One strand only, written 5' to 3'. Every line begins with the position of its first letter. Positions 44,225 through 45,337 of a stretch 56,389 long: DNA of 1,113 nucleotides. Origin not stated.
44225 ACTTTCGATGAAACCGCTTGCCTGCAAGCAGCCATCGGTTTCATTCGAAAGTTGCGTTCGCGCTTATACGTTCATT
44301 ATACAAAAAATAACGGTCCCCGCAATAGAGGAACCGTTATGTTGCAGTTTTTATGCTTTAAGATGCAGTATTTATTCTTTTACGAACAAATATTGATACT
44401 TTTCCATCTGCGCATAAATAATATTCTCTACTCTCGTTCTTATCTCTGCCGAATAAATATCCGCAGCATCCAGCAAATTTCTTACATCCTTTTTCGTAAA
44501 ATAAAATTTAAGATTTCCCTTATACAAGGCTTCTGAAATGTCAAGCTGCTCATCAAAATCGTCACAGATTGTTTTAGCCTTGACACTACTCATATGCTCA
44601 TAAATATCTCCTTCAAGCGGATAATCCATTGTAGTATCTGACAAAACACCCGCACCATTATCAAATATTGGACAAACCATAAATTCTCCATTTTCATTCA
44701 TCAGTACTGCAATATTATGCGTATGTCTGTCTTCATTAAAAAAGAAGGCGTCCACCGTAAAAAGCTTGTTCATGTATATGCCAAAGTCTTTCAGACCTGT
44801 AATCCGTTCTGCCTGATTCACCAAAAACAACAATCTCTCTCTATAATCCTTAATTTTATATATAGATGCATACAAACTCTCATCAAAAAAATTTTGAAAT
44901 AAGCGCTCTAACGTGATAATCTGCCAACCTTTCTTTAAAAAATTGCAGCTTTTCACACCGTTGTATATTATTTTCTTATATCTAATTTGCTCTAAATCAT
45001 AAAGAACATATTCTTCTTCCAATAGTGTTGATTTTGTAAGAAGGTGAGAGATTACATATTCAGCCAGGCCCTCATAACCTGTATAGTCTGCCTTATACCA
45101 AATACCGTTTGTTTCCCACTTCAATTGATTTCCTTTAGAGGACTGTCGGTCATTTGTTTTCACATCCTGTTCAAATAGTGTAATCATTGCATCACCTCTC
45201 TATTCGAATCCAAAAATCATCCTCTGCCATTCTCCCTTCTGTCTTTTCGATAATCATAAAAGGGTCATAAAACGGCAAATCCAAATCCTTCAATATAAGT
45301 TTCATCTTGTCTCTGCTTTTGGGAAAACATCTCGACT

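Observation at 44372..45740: Two-gene HipA-family module: HTH fused to a HipS-like domain plus a 271-aa HipT-like kinase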

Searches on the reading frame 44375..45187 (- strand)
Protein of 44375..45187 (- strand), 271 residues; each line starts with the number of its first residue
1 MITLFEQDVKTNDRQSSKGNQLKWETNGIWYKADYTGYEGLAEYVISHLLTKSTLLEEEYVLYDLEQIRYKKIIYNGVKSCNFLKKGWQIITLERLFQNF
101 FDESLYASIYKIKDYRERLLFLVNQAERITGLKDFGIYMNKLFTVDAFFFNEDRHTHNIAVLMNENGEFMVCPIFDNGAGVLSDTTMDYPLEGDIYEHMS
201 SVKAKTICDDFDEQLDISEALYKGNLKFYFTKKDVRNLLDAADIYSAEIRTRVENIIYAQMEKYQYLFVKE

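Call 3: search_protein_families(library=pfam, proteins=[window:44375-45187:-], max_evalue=1)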
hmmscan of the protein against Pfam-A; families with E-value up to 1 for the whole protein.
window:44375-45187:- (271 aa): 1 family
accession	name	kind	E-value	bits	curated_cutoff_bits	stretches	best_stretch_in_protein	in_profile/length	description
PF07804.18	HipA_C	-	0.054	13.6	30.5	1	142-180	125-162/213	HipA-like C-terminal domain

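Call 4: search_protein_families(library=ncbifam, proteins=[window:44375-45187:-], max_evalue=1)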
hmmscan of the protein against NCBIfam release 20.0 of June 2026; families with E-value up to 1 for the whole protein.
window:44375-45187:- (271 aa): 0 families

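Call 5: find_homologous_proteins(query=window:44375-45187:-)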
Query window:44375-45187:- (271 aa): 3057 proteins with E <= 0.001 among 3354 candidates; the best 120 are listed.
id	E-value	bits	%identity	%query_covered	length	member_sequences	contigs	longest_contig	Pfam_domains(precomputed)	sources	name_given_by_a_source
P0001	1.4e-164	564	93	100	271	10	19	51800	-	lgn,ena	-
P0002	1.6e-134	466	75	99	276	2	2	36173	-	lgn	-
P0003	2.2e-134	465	75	99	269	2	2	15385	-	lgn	-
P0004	1.2e-133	463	76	99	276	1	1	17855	-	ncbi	ncbi:MAG: hypothetical protein ACI4GW_03655 [Lachnospiraceae bacterium]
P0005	3.9e-133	461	75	99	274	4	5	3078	-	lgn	-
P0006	1.2e-131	456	75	100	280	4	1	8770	-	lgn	-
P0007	3.5e-131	455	74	100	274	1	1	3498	-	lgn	-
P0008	5.7e-131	454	76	100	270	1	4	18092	-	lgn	-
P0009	1.5e-129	449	74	99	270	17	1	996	-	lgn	-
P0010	2.4e-129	449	74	99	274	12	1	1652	-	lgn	-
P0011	3.0e-129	448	73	100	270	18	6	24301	-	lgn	-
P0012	3.3e-129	448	74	99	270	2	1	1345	-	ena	-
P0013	6.3e-129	447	74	99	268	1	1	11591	-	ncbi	-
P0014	1.4e-128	446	74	99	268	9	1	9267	-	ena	-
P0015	1.5e-128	446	72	99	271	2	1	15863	-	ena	-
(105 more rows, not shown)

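Call 6: search_solved_structures(query=window:44375-45187:-, max_evalue=10, show_alignments=3)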
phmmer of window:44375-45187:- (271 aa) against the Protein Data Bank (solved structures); distinct sequences matched with E-value up to 10: 1.
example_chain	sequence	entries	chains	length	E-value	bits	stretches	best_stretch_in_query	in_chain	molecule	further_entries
2k2q_B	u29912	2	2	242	1.1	12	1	58-126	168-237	Surfactin synthetase thioesterase subunit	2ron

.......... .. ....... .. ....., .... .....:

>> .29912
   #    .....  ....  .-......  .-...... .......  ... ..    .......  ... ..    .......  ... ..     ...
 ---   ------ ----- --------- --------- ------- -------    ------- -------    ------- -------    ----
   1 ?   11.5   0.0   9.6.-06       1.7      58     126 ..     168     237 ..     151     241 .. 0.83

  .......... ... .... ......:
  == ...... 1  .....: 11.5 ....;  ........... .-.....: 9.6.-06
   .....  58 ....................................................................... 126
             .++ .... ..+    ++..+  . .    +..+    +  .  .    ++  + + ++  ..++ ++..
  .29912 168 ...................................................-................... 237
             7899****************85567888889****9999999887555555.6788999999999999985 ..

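Call 10: search_solved_structures(query=A1, max_evalue=10, show_alignments=3)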
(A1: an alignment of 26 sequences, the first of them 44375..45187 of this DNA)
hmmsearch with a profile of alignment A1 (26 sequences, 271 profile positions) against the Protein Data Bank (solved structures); distinct sequences matched with E-value up to 10: 2.
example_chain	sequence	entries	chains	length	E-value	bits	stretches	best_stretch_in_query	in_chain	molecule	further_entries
8a22_At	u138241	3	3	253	1.4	11.5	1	217-251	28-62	bL25m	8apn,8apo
9s1t_A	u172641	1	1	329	1.4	11.4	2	200-260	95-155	De novo designed helical barrel - 6H5L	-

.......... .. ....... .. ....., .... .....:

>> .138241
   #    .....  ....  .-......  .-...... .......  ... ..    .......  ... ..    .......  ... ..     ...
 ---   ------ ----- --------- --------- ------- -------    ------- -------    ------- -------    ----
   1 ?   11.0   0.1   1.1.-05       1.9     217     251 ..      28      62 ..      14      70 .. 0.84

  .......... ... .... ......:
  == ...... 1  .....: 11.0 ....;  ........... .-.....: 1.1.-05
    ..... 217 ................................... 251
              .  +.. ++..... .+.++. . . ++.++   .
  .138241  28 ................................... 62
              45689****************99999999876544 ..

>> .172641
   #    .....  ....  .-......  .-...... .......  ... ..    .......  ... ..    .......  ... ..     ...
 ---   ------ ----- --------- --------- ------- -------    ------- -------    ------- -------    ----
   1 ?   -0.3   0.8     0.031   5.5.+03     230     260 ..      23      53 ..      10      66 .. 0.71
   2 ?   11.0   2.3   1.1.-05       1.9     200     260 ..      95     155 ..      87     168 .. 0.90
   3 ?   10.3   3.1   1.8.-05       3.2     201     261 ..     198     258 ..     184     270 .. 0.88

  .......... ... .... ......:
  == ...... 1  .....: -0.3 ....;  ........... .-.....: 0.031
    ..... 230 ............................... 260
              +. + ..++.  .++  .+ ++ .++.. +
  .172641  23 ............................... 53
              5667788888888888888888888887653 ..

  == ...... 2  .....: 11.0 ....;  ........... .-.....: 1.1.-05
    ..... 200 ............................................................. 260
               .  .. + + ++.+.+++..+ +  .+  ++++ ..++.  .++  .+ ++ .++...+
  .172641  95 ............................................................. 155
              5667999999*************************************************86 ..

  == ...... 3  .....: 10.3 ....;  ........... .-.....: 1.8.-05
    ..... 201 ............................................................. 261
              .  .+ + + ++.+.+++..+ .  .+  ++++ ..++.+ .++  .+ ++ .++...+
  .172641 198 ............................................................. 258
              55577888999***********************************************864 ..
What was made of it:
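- Tried and rejected: Searches with the single kinase and with a narrow alignment (A1) found no kinase at all (calls 6, 10).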

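Call 24: predict_structure(alignment_id=A1)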
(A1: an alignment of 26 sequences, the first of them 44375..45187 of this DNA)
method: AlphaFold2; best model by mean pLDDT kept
length: 271 residues; sequences in the alignment: 26
mean_pLDDT: 82.6   pTM: 0.84
mean pLDDT of the five models: 82.6, 82.0, 80.6, 79.3, 72.3
residues with pLDDT >= 90: 132; 70-90: 94; 50-70: 25; < 50: 20
segments of 3 or more residues with pLDDT < 50: 1-20
pLDDT, mean of each block of 10 residues (from residue 1): 33 39 68 70 93 93 84 80 79 89 90 94 94 93 92 75 91 80 74 86 77 92 89 97 91 95 92 56
secondary structure, 60 per line:
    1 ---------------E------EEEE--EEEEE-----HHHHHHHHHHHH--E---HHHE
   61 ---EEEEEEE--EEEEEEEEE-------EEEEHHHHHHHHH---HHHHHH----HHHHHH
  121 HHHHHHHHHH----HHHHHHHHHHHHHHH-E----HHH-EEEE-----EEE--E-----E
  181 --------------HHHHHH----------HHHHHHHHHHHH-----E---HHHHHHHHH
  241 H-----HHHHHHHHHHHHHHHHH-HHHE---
elements in order: E23-26 E29-33 H39-50 E64-70 E73-81 E89-92 H93-101 H105-110 H115-130 H135-149 E160-163 E169-171 H195-200 H211-222 H232-241 H247-263
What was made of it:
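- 44372..45187 (-): Gene for the 271-aa HipA/CtkA-superfamily core kinase, the putative toxin. The stop codon is included in the coordinates. AF2 pLDDT 82.6 (call 24).
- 45119..45142 (-): Gly-rich (P-) loop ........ (aa 16-23), with Ser16/Ser17 at the position of the HipA and HipT autophosphorylation serines. Residues 1-20 have low pLDDT, consistent with a mobile loop (call 24).
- On HipA/CtkA-like kinase superfamily (Pfam HipA_C PF07804; PI3/4-kinase-like fold): AF2 model pLDDT 82.6 and pTM 0.84 (call 24).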

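Call 29: fold_search(model_id=the predicted structure, library=pdb)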
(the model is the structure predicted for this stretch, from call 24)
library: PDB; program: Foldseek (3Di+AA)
matches with E <= 10: 902; with E <= 0.001: 16
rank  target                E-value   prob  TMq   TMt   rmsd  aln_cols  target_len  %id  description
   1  3akk_B                9.3e-08  1.00  0.63  0.60   5.2       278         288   14  Crystal structure of A Helicobacter pylori proinflammatory kinase CtkA (released 2010-12-01)
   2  3akk_A                4.3e-07  1.00  0.57  0.53   6.4       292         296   16  Crystal structure of A Helicobacter pylori proinflammatory kinase CtkA (released 2010-12-01)
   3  3akk_C                4.6e-07  1.00  0.61  0.58   5.4       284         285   15  Crystal structure of A Helicobacter pylori proinflammatory kinase CtkA (released 2010-12-01)
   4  3akj_A                4.8e-07  1.00  0.56  0.55   6.4       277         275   16  Crystal structure of A Helicobacter pylori proinflammatory kinase CtkA (released 2010-12-01)
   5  3akk_D                8.5e-07  1.00  0.61  0.58   5.4       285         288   14  Crystal structure of A Helicobacter pylori proinflammatory kinase CtkA (released 2010-12-01)
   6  3akl_A                9.6e-07  1.00  0.61  0.60   5.2       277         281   14  Crystal structure of A Helicobacter pylori proinflammatory kinase CtkA (released 2010-12-01)
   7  2wiu_C                1.2e-04  1.00  0.46  0.33   9.4       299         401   13  Mercury-modified bacterial persistence regulator hipBA (released 2009-07-28)
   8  7ab5_C                1.3e-04  1.00  0.52  0.43   6.1       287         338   10  Crystal structure of the Escherichia coli toxin-antitoxin system HipBST (HipT D233Q) (released 2022-01-12)
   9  3tpt_A                2.1e-04  1.00  0.51  0.37   7.1       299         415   14  Structure of HipA(D309Q) bound to ADP (released 2012-10-03)
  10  7ab5_F                2.2e-04  1.00  0.50  0.41   9.7       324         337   12  Crystal structure of the Escherichia coli toxin-antitoxin system HipBST (HipT D233Q) (released 2022-01-12)
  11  2wiu_A                2.5e-04  1.00  0.45  0.31   9.7       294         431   10  Mercury-modified bacterial persistence regulator hipBA (released 2009-07-28)
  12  3dnt_A                4.2e-04  1.00  0.51  0.36   7.5       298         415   12  structures of MDT proteins (released 2009-01-27)
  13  3dnv_A                5.0e-04  1.00  0.54  0.38   7.2       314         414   13  MDT Protein (released 2009-01-27)
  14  3hzi_A                5.3e-04  1.00  0.50  0.35   7.7       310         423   11  Structure of mdt protein (released 2009-07-28)
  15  3dnt_B                6.6e-04  1.00  0.51  0.36   7.7       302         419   12  structures of MDT proteins (released 2009-01-27)
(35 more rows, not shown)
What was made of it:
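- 44372..45187 (-): Foldseek CtkA E 9e-8, HipA and HipT about 1e-4 (call 29).
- On HipA/CtkA-like kinase superfamily (Pfam HipA_C PF07804; PI3/4-kinase-like fold): All have probability 1.00 (call 29).
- Foldseek best matches are CtkA (E 9e-8, TM 0.63), then HipA and HipT (call 29).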

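Call 31: search_protein_representatives(alignment_id=A1)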
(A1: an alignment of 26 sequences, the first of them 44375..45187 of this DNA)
Query: 26 sequences, 271 profile positions. Proteins with E-value up to 0.001 (for the whole library): 1895; up to 1e-10: 1123; up to 1e-30: 317. The best 150 are listed.
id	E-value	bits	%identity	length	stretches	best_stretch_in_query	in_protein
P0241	1.7e-134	463.8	-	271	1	1-269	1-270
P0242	1.9e-109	381.7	-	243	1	1-235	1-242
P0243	5.5e-92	324.4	-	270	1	13-269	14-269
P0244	3.8e-89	315.1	-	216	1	56-269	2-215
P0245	1.1e-86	307.0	-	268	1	1-269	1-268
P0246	3.3e-86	305.5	-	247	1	48-240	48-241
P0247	1.0e-85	303.9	-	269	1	1-268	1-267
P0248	1.9e-85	302.9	-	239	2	1-151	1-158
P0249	2.7e-82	292.6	-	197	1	1-195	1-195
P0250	1.3e-81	290.4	-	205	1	1-205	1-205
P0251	1.5e-81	290.2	-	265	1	1-264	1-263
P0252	9.6e-80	284.3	-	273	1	7-268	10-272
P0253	2.7e-79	282.8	-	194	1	1-154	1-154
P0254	4.4e-77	275.5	-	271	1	1-267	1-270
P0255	6.3e-77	275.0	-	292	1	1-265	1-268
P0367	6.6e-45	170.0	-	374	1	16-269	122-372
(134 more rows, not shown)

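Call 33: search_solved_structures(query=A3, max_evalue=10, show_alignments=4)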
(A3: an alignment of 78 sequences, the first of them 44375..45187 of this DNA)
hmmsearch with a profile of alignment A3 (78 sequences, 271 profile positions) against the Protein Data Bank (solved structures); distinct sequences matched with E-value up to 10: 4.
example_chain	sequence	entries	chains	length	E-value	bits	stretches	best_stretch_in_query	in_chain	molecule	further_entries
3akj_A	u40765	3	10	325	1.9e-08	37.2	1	44-259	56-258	CtkA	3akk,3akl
8ezr_B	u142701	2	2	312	0.0071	18.9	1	112-192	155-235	HipT(Lp)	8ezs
7vkb_A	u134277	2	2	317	0.0073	18.8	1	112-192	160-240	HipA_C domain-containing protein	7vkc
7wcf_A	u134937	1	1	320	0.07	15.6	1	112-192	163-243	HipA_C domain-containing protein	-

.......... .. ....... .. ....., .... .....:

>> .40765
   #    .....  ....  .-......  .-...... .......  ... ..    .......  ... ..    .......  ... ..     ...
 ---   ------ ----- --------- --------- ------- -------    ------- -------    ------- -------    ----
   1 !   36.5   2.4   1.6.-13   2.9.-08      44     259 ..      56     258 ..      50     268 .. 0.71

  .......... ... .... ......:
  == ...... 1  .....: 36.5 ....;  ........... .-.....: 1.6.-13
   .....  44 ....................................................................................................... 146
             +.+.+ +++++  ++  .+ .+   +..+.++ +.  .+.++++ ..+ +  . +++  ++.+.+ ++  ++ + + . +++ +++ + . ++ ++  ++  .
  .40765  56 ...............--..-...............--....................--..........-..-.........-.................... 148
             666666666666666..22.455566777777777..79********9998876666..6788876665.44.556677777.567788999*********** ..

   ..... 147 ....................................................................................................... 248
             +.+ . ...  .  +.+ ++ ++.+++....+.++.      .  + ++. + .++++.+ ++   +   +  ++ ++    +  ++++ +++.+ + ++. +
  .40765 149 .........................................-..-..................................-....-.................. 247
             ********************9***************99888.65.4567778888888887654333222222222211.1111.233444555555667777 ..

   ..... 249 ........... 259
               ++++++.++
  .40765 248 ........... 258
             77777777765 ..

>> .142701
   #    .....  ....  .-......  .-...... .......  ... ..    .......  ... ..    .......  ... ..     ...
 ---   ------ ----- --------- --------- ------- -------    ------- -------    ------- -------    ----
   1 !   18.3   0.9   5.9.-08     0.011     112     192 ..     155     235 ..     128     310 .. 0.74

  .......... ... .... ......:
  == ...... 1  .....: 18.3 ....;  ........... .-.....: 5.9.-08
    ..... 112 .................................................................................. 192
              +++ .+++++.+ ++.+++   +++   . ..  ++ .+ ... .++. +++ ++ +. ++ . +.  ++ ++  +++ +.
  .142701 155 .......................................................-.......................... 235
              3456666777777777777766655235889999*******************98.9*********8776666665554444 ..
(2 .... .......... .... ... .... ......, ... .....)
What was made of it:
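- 44372..45187 (-): Family profile hits CtkA at 1.9e-8 (call 33).
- On HipT kinases of hipBST (Hip Tree clade III): CtkA is clearly closer than HipT by both profile (1.9e-8 against 0.007; call 33) and fold (call 29).
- Closest known: HipBST tripartite toxin-antitoxin system. Different: The kinase is shorter (271 aa against 312-342) and is closer to CtkA than to HipT (calls 29, 33).
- Closest known: CtkA. Same: It shares the DRHxxN catalytic loop and the PIFDxG Mg-binding motif (calls 29, 33).
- The diverse family profile hits CtkA at 1.9e-8 over residues 44-259 and HipT(Lp) at 0.007 (call 33).
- Tried and rejected: Only the diverse alignment A3 reached CtkA and HipT (call 33).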

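Call 34: search_protein_families(library=pfam, alignment_id=A3, max_evalue=0.1)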
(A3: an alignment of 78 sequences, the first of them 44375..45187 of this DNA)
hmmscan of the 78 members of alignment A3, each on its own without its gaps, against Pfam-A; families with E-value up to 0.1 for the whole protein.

A. member 1, window:44375-45187:- (271 aa): 1 family
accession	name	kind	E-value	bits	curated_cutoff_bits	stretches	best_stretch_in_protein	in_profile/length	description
PF07804.18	HipA_C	-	0.054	13.6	30.5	1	142-180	125-162/213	HipA-like C-terminal domain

B. families by the number of members that match (of 78 scanned): 32 families (the first 25 are shown)
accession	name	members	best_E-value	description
PF07804.18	HipA_C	65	3.4e-06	HipA-like C-terminal domain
PF00454.33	PI3_PI4_kinase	11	5.8e-05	Phosphatidylinositol 3- and 4-kinase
PF20613.4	HipA_2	2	0.0013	HipA-like kinase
PF19011.5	DUF5740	1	0.0044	Family of unknown function (DUF5740)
PF08239.17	SH3_3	1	0.0055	Bacterial SH3 domain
PF23658.1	PDZ_CPAF_rel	1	0.0093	CPAF-like PDZ domain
PF08270.16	PRD_Mga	1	0.014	M protein trans-acting positive regulator (MGA) PRD domain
PF17436.7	DUF5415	1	0.019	Family of unknown function (DUF5415)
PF20977.2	GatF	1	0.026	Glutamyl-tRNA(Gln) amidotransferase subunit F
PF00894.24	Luteo_coat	1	0.028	Luteovirus coat protein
PF19022.5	DUF5748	1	0.03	Family of unknown function (DUF5748)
PF13733.12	Glyco_transf_7N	1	0.032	N-terminal region of glycosyl transferase group 7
PF01815.21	Rop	1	0.033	Rop protein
PF01653.23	DNA_ligase_aden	1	0.036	NAD-dependent DNA ligase adenylation domain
PF24032.1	YQBQ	1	0.036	YQBQ-like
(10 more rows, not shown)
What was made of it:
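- On HipA/CtkA-like kinase superfamily (Pfam HipA_C PF07804; PI3/4-kinase-like fold): At family level, 65 of 78 relatives hit at E < 0.1 with a best of 3.4e-6 (call 34).
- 65 of 78 relatives hit Pfam HipA_C (call 34).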

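Call 36: find_related_loci(query=A1, collection=genome_contigs, flank=4000)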
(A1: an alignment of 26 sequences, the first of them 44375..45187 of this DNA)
Query A1 (271 aa) in genome_contigs; peptide patterns used: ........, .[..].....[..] (x = any residue, [..] = any of these).
599 stretches matched a pattern (row limit reached: there are more); 583 encode a relative of the query (tblastn E <= 1e-3); the best 80 are kept; 80 distinct loci.
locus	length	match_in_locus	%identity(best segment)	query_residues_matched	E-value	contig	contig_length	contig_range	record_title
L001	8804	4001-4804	75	1-268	9e-140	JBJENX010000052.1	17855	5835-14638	MAG: Lachnospiraceae bacterium isolate LOHA42_bin.057 NODE_2177_length_17855_cov_24.651629, whole genome shotgun sequenc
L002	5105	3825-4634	73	1-270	6e-137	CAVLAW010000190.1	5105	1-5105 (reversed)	Tidjanibacter massiliensis isolate H07683-L1_cleanbin_000047 genome assembly, contig: Spades_H07683-L1_contig_13604, who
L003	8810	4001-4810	72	1-270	7e-136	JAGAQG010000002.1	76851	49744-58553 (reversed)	MAG: Lachnospiraceae bacterium isolate RGIG8675 Water_deer_Colon-1__c3807, whole genome shotgun sequence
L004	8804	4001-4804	74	1-268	1e-134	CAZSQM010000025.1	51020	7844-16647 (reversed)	MAG TPA_asm: uncultured Lachnospiraceae bacterium isolate binchicken_co370_236 genome assembly, contig: NODE_869_length_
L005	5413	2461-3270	75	1-270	3e-135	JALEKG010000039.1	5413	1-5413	MAG: Dorea sp. isolate SUG81 k141_3862959, whole genome shotgun sequence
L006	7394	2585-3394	71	1-270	3e-134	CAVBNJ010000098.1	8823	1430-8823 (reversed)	bacterium isolate H07665-L1_cleanbin_000010 genome assembly, contig: Spades_H07665-L1_contig_1799, whole genome shotgun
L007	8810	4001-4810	72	1-270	6e-134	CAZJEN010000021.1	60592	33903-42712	MAG TPA_asm: uncultured Lachnospiraceae bacterium isolate SRP350583_co4_284 genome assembly, contig: NODE_387_length_605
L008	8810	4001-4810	73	1-270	6e-134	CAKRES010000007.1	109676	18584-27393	MAG: uncultured Lachnospiraceae bacterium isolate REFINED_METABAT215_TOP10_CONTIGS_1500_ASSEMBLY_K77_MERGED__Hadza_MoBio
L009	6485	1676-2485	72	1-270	1e-133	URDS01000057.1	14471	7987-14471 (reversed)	uncultured Clostridiales bacterium isolate UMGS902 genome assembly, contig: NODE_3528_length_14471_cov_5.022614, whole g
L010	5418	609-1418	73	1-270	4e-133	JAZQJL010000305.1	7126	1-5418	MAG: Lachnospiraceae bacterium isolate T1900044620_TS20190086.MAGScoT_cleanbin_000058 SGB_876_k141_228653, whole genome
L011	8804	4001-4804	72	1-268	4e-133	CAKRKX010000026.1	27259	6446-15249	MAG: uncultured Agathobacter sp. isolate REFINED_METABAT215_TOP10_CONTIGS_1500_ASSEMBLY_K77_MERGED__Hadza_PheChl_Fiber-H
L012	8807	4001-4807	74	1-269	4e-133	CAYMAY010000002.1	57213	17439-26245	MAG TPA_asm: uncultured Lachnospiraceae bacterium isolate binchicken_co354_314 genome assembly, contig: NODE_350_length_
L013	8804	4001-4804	73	1-268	7e-133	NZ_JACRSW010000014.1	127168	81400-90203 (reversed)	Jutongia hominis strain BX3 BX3_ctg019, whole genome shotgun sequence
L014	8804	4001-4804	72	1-268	9e-133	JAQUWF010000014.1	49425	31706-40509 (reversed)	MAG: Lachnospiraceae bacterium isolate STD2_184 NODE_2356_length_49425_cov_11.691205_Sandtown_D2, whole genome shotgun s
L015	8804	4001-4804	72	1-268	7e-133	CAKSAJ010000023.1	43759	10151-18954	MAG: uncultured Schaedlerella sp. isolate REFINED_METABAT215_TOP10_CONTIGS_1500_ASSEMBLY_K77_MERGED__Hadza_PheChl_Fiber-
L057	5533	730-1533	66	1-268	5e-122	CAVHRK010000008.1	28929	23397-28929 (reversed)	Anaerobutyricum sp. isolate H07651-L1_cleanbin_000002 genome assembly, contig: Spades_H07651-L1_contig_226, whole genome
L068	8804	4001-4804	64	1-268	3e-116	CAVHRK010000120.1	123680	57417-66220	Anaerobutyricum sp. isolate H07651-L1_cleanbin_000002 genome assembly, contig: Spades_H07651-L1_contig_20, whole genome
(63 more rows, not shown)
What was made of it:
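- Paralogous copies occur in one MAG (L057 and L068; call 36).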
